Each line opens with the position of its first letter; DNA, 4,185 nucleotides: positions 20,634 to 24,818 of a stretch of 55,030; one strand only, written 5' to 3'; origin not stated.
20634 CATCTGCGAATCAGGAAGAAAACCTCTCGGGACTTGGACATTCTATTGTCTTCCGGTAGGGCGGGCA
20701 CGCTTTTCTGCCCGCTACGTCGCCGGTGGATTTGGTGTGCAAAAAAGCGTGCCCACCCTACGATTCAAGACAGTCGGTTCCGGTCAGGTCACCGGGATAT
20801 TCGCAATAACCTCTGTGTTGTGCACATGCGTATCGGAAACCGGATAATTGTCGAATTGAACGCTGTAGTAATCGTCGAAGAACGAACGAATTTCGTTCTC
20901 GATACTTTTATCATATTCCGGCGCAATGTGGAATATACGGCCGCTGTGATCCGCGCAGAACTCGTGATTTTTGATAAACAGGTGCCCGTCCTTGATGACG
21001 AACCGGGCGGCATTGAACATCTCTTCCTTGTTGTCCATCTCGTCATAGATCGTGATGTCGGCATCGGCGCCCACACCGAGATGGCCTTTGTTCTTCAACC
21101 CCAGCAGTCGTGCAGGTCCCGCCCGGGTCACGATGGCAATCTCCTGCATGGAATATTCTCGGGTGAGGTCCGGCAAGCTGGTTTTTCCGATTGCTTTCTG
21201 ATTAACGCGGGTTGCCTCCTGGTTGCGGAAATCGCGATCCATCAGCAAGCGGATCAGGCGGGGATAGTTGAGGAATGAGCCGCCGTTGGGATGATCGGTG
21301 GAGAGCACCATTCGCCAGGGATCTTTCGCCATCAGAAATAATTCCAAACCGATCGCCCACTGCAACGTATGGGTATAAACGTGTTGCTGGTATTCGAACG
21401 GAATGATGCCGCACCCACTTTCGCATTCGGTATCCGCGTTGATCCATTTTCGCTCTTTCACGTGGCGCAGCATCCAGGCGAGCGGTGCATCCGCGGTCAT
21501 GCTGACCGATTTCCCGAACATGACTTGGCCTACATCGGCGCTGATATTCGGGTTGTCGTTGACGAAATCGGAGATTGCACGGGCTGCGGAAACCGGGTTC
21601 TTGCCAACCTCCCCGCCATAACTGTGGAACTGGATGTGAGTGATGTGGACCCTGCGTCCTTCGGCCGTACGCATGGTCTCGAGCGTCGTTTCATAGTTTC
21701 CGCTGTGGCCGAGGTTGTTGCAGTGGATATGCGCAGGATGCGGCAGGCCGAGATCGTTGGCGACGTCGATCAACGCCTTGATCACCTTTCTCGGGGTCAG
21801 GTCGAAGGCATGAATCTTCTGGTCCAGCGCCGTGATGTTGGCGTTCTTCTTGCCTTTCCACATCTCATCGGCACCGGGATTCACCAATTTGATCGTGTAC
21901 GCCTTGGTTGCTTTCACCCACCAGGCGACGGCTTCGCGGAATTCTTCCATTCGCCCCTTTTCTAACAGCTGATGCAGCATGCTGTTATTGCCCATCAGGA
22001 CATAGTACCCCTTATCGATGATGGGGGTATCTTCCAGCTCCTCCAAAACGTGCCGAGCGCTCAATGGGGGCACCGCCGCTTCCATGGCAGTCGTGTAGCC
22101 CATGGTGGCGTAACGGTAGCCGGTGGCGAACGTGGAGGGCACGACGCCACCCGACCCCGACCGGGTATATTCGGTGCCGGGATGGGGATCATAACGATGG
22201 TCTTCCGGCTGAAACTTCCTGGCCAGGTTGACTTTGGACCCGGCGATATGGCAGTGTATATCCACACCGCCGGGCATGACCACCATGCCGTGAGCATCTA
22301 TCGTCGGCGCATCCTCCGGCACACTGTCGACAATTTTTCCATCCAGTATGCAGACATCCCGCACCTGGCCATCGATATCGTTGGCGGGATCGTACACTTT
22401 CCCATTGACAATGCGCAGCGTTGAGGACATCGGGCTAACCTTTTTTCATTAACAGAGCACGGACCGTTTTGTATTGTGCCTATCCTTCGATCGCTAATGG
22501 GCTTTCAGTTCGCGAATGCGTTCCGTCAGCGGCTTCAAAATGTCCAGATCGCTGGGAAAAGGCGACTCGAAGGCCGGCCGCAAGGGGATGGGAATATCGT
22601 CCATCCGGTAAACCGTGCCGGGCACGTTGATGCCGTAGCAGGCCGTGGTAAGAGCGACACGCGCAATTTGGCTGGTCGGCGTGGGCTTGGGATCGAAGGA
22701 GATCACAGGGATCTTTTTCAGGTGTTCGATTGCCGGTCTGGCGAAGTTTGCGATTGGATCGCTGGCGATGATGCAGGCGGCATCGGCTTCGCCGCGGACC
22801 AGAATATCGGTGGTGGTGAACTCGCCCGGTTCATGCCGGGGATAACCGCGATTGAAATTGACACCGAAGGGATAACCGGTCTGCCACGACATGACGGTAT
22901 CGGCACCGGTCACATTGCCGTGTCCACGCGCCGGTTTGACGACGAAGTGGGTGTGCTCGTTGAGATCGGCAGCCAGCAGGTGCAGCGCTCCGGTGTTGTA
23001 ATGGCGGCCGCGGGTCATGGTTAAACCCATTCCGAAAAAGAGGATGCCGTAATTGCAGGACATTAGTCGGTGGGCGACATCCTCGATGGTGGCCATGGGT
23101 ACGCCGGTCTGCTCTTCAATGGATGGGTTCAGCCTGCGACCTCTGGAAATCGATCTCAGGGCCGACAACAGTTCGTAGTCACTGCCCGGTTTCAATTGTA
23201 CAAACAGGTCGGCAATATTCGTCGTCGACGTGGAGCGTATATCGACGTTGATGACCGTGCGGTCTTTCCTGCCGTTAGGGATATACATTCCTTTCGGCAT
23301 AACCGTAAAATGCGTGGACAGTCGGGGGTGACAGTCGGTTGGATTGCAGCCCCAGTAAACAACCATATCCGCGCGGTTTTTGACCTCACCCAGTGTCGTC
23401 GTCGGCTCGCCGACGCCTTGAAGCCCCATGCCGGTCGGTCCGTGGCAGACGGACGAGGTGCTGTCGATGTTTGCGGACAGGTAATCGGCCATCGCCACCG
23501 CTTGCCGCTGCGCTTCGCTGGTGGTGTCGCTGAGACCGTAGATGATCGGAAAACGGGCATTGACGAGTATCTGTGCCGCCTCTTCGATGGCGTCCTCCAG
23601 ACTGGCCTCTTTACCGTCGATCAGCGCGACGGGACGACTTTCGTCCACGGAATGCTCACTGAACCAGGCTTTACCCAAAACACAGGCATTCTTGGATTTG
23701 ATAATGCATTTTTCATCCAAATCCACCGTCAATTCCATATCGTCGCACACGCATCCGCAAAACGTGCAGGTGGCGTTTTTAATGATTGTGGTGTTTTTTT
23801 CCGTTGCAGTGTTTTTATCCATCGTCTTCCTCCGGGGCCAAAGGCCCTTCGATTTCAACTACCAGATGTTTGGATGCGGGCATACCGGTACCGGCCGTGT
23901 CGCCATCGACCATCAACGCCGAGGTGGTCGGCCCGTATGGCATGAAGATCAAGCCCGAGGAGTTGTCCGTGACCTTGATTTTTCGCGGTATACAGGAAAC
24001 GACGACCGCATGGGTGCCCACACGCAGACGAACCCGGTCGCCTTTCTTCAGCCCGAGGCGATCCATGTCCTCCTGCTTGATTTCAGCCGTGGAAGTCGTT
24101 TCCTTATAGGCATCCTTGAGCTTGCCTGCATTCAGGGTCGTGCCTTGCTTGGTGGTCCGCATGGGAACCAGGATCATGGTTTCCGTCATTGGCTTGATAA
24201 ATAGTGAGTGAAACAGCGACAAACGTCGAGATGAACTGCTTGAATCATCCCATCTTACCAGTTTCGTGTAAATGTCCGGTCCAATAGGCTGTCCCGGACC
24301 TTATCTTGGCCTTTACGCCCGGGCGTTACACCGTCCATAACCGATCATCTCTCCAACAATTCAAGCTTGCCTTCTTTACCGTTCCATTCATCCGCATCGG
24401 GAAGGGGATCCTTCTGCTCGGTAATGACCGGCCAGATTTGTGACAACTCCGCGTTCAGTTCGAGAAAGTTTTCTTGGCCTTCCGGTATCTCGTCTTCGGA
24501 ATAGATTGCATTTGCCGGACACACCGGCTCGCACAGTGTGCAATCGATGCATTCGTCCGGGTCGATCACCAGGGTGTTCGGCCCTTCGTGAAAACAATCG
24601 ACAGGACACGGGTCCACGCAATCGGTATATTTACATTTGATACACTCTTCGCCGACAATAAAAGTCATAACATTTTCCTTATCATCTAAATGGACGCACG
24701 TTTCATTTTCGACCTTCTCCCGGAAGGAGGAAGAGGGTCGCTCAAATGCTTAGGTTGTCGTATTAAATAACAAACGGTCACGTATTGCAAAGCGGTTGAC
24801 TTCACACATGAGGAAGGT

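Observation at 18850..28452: System-level hypothesis: a ferredoxin-coupled formyl-methanofuran oxidation (or CO2 reduction) module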

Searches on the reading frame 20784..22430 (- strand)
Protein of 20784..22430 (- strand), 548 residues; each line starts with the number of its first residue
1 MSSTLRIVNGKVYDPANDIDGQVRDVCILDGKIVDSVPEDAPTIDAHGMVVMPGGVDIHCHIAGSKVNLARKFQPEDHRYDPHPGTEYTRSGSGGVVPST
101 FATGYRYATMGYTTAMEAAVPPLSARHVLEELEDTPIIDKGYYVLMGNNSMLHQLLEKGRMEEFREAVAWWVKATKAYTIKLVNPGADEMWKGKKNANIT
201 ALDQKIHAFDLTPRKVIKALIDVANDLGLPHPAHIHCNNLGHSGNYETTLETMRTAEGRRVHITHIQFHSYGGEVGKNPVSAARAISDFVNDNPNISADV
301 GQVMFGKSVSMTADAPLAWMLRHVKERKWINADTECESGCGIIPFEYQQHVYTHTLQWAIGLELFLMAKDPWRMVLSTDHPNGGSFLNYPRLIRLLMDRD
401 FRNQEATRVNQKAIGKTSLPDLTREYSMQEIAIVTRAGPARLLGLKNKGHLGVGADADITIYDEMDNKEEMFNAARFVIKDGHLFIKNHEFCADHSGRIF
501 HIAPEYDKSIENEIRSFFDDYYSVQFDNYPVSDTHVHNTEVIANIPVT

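Call 3: search_protein_families(library=pfam, proteins=[window:20784-22430:-])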
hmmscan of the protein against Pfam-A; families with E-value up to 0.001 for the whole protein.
window:20784-22430:- (548 aa): 2 families
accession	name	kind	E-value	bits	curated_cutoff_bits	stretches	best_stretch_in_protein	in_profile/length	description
PF07969.17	Amidohydro_3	-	2.5e-47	162.9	29.7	1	43-482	2-468/472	Amidohydrolase family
PF01979.26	Amidohydro_1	-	4e-08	33.3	25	1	50-476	1-331/345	Amidohydrolase family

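Call 4: search_protein_families(library=ncbifam, proteins=[window:20784-22430:-])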
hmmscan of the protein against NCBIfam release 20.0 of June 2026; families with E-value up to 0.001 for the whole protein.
window:20784-22430:- (548 aa): 38 families (the best 25 are shown)
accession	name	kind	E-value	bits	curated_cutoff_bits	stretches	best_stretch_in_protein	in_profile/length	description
TIGR03121.1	one_C_dehyd_A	equivalog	3.7e-213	708.8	392.75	1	5-538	2-554/556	formylmethanofuran dehydrogenase subunit A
NF042911.1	FMH_DH_FwdA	exception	2.8e-177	590.7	950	1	7-543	4-565/569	tungsten-dependent formylmethanofuran dehydrogenase subunit FwdA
NF006689.0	PRK09237.1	equivalog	3.5e-14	52.2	371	2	6-62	6-66/383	amidohydrolase/deacetylase family metallohydrolase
NF009941.0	PRK13404.1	subfamily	9.5e-14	50.9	647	2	21-64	19-65/478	dihydropyrimidinase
NF006560.0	PRK09061.1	subfamily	4e-13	48.5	340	1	7-62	30-87/517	amidohydrolase family protein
NF009060.0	PRK12394.1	equivalog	1.2e-10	40.8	442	1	4-63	4-66/381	metallo-dependent hydrolase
NF004839.0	PRK06189.1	equivalog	1.6e-10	40.2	631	1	423-485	350-416/451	allantoinase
NF002668.0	PRK02382.1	equivalog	2.5e-10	39.7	452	1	426-468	334-376/436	dihydroorotase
NF005791.0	PRK07627.1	equivalog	7.5e-10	38.3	442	1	5-62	3-64/425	dihydroorotase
TIGR03178.1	allantoinase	equivalog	1.9e-09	36.9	357.85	1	423-465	344-386/441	allantoinase AllB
TIGR02033.1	D-hydantoinase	equivalog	8.2e-09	34.9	393.25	1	7-66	3-64/454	dihydropyrimidinase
NF006559.0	PRK09060.1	equivalog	1.4e-08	33.5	482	1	427-470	345-387/444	dihydroorotase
NF006839.0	PRK09357.1-4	equivalog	2e-08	33.3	576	1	6-62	3-62/422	dihydroorotase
NF006845.0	PRK09357.2-6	equivalog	4.6e-08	32.2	728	1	6-63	4-65/428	dihydroorotase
NF006844.0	PRK09357.2-5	equivalog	6.8e-08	31.9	701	1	4-62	3-64/422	dihydroorotase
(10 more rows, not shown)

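Call 60: search_solved_structures(query=window:20784-22430:-, show_alignments=2, max_evalue=1e-30)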
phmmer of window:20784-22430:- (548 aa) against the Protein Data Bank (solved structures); distinct sequences matched with E-value up to 1e-30: 6.
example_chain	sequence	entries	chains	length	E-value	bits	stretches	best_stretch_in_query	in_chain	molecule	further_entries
9sw6_I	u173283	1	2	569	1.4e-150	505.7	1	7-539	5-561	Tungsten formylmethanofuran dehydrogenase, subunit A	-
5t5i_A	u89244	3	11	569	4e-149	500.9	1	7-539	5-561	Tungsten formylmethanofuran dehydrogenase subunit fwdA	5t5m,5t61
8rja_A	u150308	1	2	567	5e-148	497.2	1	3-541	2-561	Formylmethanofuran dehydrogenase subunit A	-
9sfi_P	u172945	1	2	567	4.4e-140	471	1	7-538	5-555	Formylmethanofuran dehydrogenase subunit A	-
7bkb_G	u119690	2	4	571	1.3e-127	429.8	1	3-542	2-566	Formylmethanofuran dehydrogenase, subunit A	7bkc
6s6y_A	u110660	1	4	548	2.6e-113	382.7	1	6-535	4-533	Formylmethanofuran dehydrogenase subunit A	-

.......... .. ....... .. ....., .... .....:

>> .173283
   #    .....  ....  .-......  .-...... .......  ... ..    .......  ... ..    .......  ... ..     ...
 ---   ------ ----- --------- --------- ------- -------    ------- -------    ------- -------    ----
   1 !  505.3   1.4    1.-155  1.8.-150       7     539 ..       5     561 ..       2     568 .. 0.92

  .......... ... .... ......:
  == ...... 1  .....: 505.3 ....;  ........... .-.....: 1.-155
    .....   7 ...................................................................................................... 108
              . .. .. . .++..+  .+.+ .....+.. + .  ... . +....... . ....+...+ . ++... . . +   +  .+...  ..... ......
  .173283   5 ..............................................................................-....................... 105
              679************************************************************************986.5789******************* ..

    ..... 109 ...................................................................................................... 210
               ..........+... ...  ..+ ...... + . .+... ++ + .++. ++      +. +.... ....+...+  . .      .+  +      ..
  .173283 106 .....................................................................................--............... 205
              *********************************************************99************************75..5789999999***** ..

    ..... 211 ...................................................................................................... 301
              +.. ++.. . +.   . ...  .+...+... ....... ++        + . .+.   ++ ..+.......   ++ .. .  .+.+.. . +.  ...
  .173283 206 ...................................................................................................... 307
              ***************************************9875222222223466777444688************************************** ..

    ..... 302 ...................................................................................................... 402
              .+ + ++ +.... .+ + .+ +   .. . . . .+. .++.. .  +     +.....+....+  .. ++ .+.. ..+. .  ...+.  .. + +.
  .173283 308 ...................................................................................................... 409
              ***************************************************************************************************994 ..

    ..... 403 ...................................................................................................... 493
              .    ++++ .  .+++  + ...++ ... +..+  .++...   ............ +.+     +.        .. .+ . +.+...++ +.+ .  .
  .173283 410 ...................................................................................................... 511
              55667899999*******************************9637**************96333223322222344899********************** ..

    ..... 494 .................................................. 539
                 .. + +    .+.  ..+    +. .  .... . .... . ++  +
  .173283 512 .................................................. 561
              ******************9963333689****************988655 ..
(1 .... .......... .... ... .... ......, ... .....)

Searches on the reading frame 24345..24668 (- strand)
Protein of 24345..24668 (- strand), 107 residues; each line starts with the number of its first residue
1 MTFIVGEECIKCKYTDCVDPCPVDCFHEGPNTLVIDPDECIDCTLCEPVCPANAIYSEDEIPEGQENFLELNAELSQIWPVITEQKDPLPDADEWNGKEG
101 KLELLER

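Call 3: search_protein_families(library=pfam, proteins=[window:24345-24668:-])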
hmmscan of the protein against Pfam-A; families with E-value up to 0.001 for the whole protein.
window:24345-24668:- (107 aa): 10 families
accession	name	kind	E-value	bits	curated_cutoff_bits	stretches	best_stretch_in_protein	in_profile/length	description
PF11953.13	DUF3470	-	4.3e-23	81.4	23.2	1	66-107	1-42/42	Domain of unknown function (DUF3470)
PF00037.32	Fer4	-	1.2e-07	31.6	21.1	1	34-56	2-24/24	4Fe-4S binding domain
PF13484.11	Fer4_16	-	8.6e-07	30.1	30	1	39-76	1-38/66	4Fe-4S double cluster binding domain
PF12838.12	Fer4_7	-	2.9e-06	28.1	27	1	9-54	2-52/52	4Fe-4S dicluster domain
PF12797.12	Fer4_2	-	4.4e-06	26.8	24.5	1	34-52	4-22/22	4Fe-4S binding domain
PF12837.12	Fer4_6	-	7.4e-06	26.1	25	1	34-55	3-24/24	4Fe-4S binding domain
PF13237.11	Fer4_10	-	1e-05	25.8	25.5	1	33-60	2-31/53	4Fe-4S dicluster domain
PF14697.11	Fer4_21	-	7.4e-05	23.2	35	1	4-55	3-57/59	4Fe-4S dicluster domain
PF13187.11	Fer4_9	-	8.9e-05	22.9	27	1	8-55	1-52/52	4Fe-4S dicluster domain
PF13183.11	Fer4_8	-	9.7e-05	23.3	27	1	38-66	3-32/68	4Fe-4S dicluster domain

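Call 4: search_protein_families(library=ncbifam, proteins=[window:24345-24668:-])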
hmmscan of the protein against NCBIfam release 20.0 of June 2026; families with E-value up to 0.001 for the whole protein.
window:24345-24668:- (107 aa): 35 families (the best 25 are shown)
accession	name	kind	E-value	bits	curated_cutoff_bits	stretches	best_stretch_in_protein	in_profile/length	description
NF045490.1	FdxA_Protbact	equivalog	9.7e-49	164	135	1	1-103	1-103/104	ferredoxin FdxA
NF045480.1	FdxA_Actino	equivalog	8.1e-26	90.4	125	1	1-76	1-76/107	ferredoxin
NF058577.1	FdxA_fam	equivalog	4.7e-14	52.3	65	1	1-54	1-52/52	4Fe-4S ferredoxin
NF045874.1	Vhu_polyferre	exception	1e-10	40.9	600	1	4-65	125-184/381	F420-non-reducing hydrogenase associated-polyferredoxin VhuB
TIGR04105.1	FeFe_hydrog_B1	subfamily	6.4e-09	35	450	1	2-57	106-161/462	monomeric [FeFe] hydrogenase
NF033683.1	di_4Fe-4S_YfhL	equivalog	3e-07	30.6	86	2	38-61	7-30/80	YfhL family 4Fe-4S dicluster ferredoxin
TIGR01944.1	rnfB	subfamily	7.1e-06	25.7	68.7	1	2-61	108-166/190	RnfABCDGE type electron transport complex subunit B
NF041715.1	arsenate_red_ArrB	equivalog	8.1e-06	25.5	450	1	8-63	56-112/233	arsenate respiratory reductase iron-sulfur subunit ArrB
NF038355.1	FDH3_beta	equivalog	9.1e-06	25.8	240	1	8-54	53-100/180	formate dehydrogenase FDH3 subunit beta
NF040864.1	HgcB_ferredoxin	equivalog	1.1e-05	25.2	99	1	7-57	14-63/93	mercury methylation ferredoxin HgcB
TIGR02700.1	flavo_MJ0208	hypoth_equivalog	2.4e-05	23.7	251.35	1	7-60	148-199/234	dihydromethanopterin reductase (acceptor)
TIGR01971.1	NuoI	subfamily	4.1e-05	23.2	113.05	1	38-60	42-64/121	NADH-quinone oxidoreductase, chain I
NF004539.0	PRK05888.1-5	equivalog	4.6e-05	23.1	225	0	38-60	61-83/162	NADH-quinone oxidoreductase subunit NuoI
TIGR03224.1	benzo_boxA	equivalog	5.6e-05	22.2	459.2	1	4-70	7-71/411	benzoyl-CoA 2,3-epoxidase subunit BoxA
NF006183.0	PRK08318.1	equivalog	6.5e-05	21.9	335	1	5-70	340-409/422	NAD-dependent dihydropyrimidine dehydrogenase subunit PreA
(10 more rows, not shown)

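Call 59: search_solved_structures(query=window:24345-24668:-, max_evalue=0.1)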
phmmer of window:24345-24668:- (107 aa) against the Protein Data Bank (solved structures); distinct sequences matched with E-value up to 0.1: 121 (the best 60 are shown).
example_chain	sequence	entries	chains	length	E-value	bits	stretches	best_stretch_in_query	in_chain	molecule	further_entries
1frk_A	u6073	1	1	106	1.5e-51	177.1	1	3-107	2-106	FERREDOXIN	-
1axq_A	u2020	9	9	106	8.8e-51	174.6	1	3-107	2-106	FERREDOXIN | FERREDOXIN I | 7-FE FERREDOXIN I (FD1)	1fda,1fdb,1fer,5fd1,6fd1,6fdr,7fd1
1g3o_A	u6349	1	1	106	8.9e-51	174.6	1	3-107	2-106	7FE FERREDOXIN I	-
1pc4_A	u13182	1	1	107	1.7e-50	173.7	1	1-107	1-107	Ferredoxin I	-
1frh_A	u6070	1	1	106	2e-50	173.5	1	3-107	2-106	FERREDOXIN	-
1pc5_A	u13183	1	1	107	2.3e-50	173.3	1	1-107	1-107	Ferredoxin I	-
1frl_A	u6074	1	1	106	3e-50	172.9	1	3-107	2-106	FERREDOXIN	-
1d3w_A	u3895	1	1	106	3.3e-50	172.8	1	3-107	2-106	FERREDOXIN 1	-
1fdd_A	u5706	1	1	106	3.4e-50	172.7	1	3-107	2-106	FERREDOXIN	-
1fri_A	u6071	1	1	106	3.4e-50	172.7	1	3-107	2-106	FERREDOXIN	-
1frm_A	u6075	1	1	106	4e-50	172.5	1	3-107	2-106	FERREDOXIN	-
1f5b_A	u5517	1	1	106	4.2e-50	172.5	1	4-107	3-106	FERREDOXIN 1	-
1gao_A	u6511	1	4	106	6.1e-50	171.9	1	3-107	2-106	FERREDOXIN I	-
1fd2_A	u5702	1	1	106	6.2e-50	171.9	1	3-107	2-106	FERREDOXIN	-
2fd2_A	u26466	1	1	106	6.3e-50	171.9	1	3-107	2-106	FERREDOXIN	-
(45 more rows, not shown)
